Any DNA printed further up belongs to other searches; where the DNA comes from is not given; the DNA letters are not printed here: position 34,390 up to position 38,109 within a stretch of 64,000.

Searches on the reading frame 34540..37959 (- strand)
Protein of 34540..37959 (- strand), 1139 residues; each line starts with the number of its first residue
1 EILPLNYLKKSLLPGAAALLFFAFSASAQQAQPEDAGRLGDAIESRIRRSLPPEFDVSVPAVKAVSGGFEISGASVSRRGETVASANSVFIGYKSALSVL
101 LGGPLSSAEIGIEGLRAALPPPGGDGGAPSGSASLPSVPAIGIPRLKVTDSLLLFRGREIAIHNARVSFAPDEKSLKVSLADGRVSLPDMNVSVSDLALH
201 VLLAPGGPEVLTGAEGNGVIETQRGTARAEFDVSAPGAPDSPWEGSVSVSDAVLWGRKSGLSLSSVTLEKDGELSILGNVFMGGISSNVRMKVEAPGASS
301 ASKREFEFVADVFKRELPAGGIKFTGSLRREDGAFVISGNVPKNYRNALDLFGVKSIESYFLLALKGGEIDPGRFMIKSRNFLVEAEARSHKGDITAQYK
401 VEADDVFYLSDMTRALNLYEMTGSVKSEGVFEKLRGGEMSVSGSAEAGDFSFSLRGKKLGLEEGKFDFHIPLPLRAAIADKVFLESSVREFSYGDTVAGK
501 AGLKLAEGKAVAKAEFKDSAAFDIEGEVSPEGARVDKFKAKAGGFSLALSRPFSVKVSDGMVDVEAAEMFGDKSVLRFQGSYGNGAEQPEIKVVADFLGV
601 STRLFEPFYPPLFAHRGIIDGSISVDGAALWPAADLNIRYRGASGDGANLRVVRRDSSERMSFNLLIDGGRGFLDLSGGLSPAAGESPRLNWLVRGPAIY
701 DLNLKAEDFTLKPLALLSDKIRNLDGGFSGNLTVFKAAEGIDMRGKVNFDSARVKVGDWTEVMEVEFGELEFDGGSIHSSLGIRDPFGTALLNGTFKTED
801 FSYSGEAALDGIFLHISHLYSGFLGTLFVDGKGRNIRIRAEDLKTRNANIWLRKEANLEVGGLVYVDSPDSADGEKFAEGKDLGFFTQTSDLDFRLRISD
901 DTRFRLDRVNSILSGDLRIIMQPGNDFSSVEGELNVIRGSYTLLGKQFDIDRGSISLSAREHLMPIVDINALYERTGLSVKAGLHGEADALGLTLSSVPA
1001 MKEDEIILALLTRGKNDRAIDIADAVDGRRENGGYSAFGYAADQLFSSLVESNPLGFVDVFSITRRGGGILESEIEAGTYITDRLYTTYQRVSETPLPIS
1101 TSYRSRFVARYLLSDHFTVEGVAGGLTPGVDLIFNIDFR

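Call 84: search_protein_families(library=pfam, proteins=[window:34540-37959:-], max_evalue=0.001)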
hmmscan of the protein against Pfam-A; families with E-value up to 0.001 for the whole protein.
window:34540-37959:- (1139 aa): 1 family
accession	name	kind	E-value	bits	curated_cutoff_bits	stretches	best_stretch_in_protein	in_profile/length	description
PF04357.19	TamB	-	3.6e-38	132.3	22.4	1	788-1138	11-381/381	TamB, inner membrane protein subunit of TAM complex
